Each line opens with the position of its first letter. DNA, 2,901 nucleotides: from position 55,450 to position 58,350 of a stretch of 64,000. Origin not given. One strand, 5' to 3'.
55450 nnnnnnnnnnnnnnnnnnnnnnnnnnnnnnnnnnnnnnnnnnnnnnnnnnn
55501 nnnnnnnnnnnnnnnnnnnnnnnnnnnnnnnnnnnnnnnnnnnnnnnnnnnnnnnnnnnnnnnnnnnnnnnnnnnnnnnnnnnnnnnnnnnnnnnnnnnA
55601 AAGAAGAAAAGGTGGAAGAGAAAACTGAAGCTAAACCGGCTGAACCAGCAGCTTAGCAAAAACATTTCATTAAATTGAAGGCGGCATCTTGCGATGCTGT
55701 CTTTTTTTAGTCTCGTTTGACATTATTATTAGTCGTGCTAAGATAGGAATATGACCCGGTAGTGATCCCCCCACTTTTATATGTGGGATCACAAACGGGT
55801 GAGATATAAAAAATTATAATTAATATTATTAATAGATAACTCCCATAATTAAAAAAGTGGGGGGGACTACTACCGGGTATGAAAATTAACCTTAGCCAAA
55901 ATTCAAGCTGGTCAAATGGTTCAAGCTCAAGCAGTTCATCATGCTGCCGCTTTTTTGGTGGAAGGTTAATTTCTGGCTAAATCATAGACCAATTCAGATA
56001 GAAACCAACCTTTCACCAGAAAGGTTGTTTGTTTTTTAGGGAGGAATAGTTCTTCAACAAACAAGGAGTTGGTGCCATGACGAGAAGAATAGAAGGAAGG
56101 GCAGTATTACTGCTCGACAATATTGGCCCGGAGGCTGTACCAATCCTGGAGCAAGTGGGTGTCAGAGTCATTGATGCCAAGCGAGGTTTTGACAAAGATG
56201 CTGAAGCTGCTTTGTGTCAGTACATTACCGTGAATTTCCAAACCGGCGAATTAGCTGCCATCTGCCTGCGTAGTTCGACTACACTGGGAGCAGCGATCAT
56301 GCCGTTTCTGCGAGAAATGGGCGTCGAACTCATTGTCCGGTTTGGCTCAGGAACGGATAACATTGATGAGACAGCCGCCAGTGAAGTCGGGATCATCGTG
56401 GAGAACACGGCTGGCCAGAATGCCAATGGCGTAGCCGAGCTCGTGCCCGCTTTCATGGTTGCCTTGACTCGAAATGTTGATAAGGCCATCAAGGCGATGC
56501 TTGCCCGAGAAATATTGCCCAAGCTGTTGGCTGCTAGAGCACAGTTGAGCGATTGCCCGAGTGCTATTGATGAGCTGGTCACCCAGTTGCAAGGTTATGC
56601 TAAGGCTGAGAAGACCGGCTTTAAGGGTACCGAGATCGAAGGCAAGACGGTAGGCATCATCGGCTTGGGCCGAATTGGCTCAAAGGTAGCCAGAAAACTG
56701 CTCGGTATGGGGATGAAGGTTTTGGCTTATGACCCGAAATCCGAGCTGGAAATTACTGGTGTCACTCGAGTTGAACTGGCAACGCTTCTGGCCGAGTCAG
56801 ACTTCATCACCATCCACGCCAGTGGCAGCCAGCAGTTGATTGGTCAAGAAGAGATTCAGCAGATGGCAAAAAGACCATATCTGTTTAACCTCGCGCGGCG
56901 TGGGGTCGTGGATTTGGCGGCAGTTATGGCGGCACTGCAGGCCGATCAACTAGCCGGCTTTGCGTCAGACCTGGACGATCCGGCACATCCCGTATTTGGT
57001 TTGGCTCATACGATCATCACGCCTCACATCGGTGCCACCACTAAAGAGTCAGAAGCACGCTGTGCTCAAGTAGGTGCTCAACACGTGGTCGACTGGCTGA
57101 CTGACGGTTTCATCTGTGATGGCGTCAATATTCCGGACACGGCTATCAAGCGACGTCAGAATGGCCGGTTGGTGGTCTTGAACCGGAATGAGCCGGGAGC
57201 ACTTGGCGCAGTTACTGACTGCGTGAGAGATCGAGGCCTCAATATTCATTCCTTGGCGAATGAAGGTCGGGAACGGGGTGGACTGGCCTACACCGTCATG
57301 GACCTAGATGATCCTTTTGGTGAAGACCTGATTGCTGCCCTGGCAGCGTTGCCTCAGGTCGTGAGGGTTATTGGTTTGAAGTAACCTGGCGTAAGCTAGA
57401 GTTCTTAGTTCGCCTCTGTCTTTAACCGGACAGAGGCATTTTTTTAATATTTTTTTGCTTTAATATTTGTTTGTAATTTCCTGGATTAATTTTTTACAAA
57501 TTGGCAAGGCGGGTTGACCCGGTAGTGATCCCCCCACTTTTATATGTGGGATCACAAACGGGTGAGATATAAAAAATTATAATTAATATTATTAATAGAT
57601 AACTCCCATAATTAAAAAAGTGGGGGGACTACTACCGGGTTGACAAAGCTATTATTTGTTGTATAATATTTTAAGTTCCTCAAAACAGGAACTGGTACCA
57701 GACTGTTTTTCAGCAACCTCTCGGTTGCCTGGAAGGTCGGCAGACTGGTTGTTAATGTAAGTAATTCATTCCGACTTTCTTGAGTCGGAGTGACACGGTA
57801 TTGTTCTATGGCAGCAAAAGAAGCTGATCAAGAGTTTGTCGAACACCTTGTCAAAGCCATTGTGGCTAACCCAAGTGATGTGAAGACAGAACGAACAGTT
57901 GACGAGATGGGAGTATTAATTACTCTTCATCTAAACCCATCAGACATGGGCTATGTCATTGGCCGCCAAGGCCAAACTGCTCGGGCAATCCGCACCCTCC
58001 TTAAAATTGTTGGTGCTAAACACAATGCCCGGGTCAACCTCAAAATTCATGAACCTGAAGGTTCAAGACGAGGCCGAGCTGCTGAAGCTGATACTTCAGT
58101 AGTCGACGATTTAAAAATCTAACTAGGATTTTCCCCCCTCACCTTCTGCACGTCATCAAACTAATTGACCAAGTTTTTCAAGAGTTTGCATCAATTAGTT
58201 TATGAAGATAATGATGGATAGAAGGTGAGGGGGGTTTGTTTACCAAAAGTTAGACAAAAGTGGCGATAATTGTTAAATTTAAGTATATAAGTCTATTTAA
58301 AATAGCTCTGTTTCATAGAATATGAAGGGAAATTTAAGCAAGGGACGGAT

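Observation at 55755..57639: Self-contained high-GC serA cassette flanked by two copies of a 123-bp TIR MITE, splitting the conserved rpsP-khpA pair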

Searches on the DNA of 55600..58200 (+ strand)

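Call 31: search_rna_families(source=window, start=55600, end=58200, threshold=evalue, max_evalue=10, show_alignments=2)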
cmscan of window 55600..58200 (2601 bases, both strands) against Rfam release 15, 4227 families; matches with E-value up to 10: 19.
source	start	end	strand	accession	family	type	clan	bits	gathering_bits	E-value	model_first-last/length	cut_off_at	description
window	57511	57645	+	RF04095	MIR9746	Gene; miRNA;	-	37.7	79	2.9e-05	1-110/110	no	MIR9746 microRNA precursor family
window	55733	55899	-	RF04174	MIR4208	Gene; miRNA;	-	32.5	140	0.02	1-191/191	no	MIR4208 microRNA precursor family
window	57518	57638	-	RF04174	MIR4208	Gene; miRNA;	-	28.9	140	0.12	29-162/191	no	MIR4208 microRNA precursor family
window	55752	55881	+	RF04174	MIR4208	Gene; miRNA;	-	28.6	140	0.13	1-191/191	no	MIR4208 microRNA precursor family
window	57516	57641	+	RF04228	MIR6140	Gene; miRNA;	-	27.5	140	0.026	1-165/165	no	MIR6140 microRNA precursor family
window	57515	57643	+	RF04174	MIR4208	Gene; miRNA;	-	27.4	140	0.23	1-191/191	no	MIR4208 microRNA precursor family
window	57518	57638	+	RF04170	MIR7723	Gene; miRNA;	-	26.6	200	0.016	66-171/235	no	MIR7723 microRNA precursor family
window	55748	55882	+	RF04095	MIR9746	Gene; miRNA;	-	25.5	79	0.055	1-110/110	no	MIR9746 microRNA precursor family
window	57513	57646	+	RF04127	MIR8007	Gene; miRNA;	-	23.3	195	0.15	1-226/226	no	MIR8007 microRNA precursor family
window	55941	56034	+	RF00972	mir-651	Gene; miRNA;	-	23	106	0.19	1-86/86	no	mir-651 microRNA precursor family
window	55952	56021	-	RF04067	mir-4520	Gene; miRNA;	-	22.9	90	0.048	1-70/70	no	mir-4520 microRNA precursor family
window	57380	57444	+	RF02270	nse_sRNA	Gene;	-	22.7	75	0.68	1-73/73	no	Neisseria sigma-E sRNA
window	55737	55898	+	RF04170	MIR7723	Gene; miRNA;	-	20.7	200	0.47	45-193/235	no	MIR7723 microRNA precursor family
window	55651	55711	+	RF02676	Esr41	Gene; sRNA;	-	19.2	102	1.7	1-74/74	no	Enterohemorrhagic E. coli sRNA 41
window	55953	56022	+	RF04067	mir-4520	Gene; miRNA;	-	18.8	90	0.72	1-70/70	no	mir-4520 microRNA precursor family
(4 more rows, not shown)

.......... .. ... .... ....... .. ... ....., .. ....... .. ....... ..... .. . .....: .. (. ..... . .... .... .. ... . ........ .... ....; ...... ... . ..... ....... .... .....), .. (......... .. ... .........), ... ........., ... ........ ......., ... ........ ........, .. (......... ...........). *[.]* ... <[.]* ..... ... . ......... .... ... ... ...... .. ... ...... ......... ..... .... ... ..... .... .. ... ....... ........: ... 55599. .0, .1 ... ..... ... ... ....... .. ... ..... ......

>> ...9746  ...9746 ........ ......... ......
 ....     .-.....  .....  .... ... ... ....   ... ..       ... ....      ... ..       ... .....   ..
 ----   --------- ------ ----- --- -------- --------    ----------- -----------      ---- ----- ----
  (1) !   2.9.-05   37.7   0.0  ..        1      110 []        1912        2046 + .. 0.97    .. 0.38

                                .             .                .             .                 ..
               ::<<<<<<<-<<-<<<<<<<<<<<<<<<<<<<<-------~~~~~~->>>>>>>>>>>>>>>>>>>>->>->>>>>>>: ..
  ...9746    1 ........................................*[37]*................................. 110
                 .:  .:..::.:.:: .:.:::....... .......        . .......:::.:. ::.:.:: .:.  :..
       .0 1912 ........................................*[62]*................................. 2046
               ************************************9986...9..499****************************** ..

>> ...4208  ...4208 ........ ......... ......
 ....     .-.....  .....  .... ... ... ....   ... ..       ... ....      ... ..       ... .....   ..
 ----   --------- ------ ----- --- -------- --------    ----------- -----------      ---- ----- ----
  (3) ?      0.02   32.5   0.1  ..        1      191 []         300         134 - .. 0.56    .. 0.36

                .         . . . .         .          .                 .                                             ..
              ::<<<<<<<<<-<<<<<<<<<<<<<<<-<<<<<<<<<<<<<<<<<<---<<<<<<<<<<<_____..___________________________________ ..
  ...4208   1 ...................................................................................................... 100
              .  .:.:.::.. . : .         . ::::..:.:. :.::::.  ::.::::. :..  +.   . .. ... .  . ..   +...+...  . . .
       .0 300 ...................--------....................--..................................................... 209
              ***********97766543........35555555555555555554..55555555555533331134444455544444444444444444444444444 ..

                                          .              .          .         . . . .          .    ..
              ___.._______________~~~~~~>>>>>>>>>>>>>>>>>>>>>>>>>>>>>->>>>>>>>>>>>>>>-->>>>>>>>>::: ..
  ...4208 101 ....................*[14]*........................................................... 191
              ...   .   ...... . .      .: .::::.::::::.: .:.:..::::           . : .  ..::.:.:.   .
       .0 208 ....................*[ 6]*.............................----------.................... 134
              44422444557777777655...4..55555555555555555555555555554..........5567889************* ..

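Call 67: search_dna_similar(query=window:55745-55890:+, collection=plasmids, mode=distant, max_evalue=0.01, max_rows=5)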
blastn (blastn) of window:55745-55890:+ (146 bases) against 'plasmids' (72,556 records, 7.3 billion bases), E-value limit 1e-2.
No match.

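Call 68: search_dna_similar(query=window:55745-55890:+, collection=phages, mode=distant, max_evalue=0.01, max_rows=5)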
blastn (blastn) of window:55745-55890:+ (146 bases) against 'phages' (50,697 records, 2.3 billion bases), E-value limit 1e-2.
No match.
